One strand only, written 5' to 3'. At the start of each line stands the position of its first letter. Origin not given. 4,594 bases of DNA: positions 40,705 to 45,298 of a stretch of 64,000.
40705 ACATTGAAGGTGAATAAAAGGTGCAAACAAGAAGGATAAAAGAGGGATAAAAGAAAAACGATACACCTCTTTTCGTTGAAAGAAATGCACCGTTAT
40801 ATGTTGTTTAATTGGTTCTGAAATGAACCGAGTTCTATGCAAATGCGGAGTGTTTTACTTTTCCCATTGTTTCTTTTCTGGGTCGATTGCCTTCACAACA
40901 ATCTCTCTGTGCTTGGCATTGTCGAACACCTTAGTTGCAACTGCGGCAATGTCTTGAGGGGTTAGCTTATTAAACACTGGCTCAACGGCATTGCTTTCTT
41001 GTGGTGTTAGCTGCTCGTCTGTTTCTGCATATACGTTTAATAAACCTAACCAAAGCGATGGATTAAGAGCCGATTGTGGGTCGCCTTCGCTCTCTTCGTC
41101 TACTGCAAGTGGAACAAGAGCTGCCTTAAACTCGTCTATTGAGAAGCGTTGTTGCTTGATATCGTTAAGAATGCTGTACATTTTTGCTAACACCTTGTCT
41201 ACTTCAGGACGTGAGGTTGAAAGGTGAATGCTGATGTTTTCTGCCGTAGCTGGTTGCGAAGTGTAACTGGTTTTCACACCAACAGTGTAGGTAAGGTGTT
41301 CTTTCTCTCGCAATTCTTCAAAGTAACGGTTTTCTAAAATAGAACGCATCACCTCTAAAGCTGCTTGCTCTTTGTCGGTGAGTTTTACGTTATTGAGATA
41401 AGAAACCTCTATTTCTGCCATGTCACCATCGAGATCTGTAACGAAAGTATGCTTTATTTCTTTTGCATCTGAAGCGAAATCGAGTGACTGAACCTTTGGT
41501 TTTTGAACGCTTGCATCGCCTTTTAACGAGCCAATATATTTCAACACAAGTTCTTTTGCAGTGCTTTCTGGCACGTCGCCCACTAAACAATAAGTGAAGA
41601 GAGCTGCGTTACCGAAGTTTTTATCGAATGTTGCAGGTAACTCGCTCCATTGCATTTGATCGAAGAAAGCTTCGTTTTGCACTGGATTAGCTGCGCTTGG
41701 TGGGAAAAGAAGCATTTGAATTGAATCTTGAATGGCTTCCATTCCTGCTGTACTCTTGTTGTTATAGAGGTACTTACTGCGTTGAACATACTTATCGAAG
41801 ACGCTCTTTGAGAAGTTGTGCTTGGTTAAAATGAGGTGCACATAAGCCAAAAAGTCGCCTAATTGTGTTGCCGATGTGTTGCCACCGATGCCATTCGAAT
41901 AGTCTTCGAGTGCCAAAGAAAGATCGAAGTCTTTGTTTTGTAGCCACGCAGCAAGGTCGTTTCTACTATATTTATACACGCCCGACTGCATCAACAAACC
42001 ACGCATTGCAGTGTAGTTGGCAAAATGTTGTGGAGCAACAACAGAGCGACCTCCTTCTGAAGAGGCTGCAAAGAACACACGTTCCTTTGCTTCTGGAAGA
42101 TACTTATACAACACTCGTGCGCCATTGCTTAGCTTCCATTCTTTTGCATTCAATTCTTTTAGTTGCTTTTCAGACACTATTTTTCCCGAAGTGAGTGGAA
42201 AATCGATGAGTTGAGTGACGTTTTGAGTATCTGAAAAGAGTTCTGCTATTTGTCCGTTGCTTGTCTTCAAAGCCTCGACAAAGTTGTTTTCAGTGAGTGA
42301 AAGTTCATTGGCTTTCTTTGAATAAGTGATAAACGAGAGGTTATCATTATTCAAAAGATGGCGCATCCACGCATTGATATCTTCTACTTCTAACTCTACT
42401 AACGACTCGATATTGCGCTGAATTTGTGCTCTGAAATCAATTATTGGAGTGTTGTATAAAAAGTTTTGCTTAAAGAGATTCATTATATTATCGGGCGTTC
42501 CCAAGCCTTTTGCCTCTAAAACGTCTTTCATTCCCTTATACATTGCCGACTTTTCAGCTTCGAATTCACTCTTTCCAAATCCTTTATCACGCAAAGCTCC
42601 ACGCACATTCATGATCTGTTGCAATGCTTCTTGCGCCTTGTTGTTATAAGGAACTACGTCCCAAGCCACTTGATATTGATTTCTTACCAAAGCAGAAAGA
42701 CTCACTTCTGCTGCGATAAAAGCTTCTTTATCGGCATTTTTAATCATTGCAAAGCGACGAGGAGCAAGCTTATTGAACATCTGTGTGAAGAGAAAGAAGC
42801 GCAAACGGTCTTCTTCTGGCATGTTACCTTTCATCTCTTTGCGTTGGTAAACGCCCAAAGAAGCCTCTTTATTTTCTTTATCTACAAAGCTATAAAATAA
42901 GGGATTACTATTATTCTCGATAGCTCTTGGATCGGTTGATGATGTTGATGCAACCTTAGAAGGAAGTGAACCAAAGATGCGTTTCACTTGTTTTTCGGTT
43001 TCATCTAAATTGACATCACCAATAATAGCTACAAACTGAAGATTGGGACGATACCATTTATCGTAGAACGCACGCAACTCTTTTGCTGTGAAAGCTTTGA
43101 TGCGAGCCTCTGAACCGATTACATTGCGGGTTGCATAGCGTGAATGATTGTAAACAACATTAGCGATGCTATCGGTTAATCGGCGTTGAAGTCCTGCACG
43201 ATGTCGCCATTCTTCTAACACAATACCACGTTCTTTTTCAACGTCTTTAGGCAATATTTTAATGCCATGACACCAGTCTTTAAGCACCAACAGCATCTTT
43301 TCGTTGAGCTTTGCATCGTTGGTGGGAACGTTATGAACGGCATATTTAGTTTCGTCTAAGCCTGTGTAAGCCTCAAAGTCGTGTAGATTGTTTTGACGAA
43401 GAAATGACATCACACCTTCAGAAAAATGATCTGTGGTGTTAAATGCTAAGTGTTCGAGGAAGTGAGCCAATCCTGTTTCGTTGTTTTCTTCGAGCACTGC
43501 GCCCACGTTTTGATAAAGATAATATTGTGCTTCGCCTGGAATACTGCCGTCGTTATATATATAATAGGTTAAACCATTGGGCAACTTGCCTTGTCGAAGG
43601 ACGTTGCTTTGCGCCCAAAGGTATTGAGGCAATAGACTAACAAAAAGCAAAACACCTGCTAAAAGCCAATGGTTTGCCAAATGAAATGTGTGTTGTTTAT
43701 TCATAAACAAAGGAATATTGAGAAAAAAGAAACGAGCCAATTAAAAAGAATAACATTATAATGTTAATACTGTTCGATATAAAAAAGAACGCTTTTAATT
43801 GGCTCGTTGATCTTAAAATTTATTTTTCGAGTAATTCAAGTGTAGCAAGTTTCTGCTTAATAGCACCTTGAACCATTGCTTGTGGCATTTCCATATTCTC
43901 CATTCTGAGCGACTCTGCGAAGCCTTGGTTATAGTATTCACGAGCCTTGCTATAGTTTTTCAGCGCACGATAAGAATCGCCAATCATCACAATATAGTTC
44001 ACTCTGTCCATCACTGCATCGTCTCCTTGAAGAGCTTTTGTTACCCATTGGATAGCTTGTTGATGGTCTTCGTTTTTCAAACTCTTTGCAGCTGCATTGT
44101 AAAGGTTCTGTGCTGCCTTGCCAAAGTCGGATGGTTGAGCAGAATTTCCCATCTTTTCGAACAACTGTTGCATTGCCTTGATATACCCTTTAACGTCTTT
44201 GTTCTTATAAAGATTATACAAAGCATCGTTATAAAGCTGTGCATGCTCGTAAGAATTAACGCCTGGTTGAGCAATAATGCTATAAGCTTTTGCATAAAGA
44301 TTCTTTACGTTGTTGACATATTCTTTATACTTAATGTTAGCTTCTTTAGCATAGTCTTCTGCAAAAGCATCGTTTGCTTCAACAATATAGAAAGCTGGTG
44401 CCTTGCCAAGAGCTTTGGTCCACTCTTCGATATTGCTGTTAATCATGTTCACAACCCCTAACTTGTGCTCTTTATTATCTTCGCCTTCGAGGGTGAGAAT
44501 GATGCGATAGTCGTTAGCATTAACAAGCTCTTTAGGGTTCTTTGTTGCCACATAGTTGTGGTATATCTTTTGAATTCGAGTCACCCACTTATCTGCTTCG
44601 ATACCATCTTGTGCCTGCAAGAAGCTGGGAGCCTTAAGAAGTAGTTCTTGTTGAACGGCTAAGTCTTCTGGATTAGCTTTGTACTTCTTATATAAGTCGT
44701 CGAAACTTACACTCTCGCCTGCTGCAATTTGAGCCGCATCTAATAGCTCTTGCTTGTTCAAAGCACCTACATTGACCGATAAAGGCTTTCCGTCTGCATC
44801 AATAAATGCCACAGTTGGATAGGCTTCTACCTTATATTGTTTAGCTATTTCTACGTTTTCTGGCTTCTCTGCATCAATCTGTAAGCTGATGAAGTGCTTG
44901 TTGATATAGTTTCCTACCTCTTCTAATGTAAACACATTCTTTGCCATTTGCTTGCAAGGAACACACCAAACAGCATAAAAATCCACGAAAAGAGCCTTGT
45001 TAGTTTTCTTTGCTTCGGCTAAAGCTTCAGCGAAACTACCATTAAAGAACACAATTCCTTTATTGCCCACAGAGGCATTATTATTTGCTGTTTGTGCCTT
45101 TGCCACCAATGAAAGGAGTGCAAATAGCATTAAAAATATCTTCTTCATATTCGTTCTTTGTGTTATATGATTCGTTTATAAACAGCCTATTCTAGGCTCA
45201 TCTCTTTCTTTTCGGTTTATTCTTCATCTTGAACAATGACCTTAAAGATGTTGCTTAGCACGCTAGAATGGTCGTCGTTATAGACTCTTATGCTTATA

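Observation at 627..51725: Dispersed family of ~88-bp intergenic blocks built from four 22-bp quasi-palindromic units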

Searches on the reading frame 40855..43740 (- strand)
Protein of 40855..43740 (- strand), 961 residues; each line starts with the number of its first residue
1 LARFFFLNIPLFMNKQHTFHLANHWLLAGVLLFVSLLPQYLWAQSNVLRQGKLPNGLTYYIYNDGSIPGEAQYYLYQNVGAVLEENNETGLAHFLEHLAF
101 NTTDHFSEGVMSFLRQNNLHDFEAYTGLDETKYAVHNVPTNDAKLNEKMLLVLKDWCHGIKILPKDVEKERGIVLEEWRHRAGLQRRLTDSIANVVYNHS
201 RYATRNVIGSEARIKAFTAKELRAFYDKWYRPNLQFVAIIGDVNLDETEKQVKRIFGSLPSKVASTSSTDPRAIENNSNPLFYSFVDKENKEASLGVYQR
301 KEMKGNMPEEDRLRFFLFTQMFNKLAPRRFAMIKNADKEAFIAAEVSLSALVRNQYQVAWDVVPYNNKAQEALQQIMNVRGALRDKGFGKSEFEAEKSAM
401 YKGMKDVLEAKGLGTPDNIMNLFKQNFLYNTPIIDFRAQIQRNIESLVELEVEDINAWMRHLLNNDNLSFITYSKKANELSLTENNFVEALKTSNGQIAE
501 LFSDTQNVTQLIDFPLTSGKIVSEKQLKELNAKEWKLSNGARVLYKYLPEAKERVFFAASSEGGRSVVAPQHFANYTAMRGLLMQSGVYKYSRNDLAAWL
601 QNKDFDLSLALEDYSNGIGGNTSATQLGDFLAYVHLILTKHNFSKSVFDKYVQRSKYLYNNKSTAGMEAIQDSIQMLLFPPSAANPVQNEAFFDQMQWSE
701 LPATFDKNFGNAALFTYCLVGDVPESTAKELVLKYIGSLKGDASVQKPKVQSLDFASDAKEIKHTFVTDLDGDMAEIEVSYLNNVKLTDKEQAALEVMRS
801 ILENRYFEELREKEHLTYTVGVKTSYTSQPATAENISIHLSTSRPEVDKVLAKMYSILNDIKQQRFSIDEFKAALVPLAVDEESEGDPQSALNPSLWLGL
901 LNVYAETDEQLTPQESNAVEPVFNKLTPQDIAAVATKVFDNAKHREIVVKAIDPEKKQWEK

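Call 70: search_protein_families(library=pfam, proteins=[window:40855-43740:-], max_evalue=0.00001)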
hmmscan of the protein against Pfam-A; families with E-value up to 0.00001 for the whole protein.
window:40855-43740:- (961 aa): 2 families
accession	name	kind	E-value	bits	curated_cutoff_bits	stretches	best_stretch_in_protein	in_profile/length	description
PF05193.26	Peptidase_M16_C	-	6.5e-35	121.1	23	2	706-874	11-177/181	Peptidase M16 inactive domain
PF00675.25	Peptidase_M16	-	9.6e-16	58.5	22.3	1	75-194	17-133/149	Insulinase (Peptidase family M16)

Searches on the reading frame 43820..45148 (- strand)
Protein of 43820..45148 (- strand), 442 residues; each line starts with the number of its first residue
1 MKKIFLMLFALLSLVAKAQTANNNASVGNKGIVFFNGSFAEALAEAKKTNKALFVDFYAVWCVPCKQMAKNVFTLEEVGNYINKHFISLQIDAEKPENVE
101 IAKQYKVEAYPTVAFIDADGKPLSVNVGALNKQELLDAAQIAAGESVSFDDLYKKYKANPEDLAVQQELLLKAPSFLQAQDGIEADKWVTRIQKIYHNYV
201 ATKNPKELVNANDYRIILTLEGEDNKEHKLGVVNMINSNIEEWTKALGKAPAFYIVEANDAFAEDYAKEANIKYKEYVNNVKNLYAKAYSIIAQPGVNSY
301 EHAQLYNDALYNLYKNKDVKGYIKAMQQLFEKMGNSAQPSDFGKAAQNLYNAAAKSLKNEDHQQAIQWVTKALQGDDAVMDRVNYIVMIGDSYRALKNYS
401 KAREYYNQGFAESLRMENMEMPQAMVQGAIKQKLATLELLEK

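Call 70: search_protein_families(library=pfam, proteins=[window:43820-45148:-], max_evalue=0.00001)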
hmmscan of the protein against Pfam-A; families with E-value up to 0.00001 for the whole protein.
window:43820-45148:- (442 aa): 4 families
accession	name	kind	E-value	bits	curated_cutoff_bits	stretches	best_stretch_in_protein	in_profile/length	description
PF13899.12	Thioredoxin_7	-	7.1e-17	61.7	27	1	38-118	5-83/83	Thioredoxin-like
PF13098.12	Thioredoxin_2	-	4e-16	59.7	27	1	46-137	1-102/104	Thioredoxin-like domain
PF00085.26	Thioredoxin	-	1.1e-13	51.5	23.5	1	39-138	10-100/103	Thioredoxin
PF03190.21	Thioredox_DsbH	-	1.4e-10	41.9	27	1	40-104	27-91/163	Protein of unknown function, DUF255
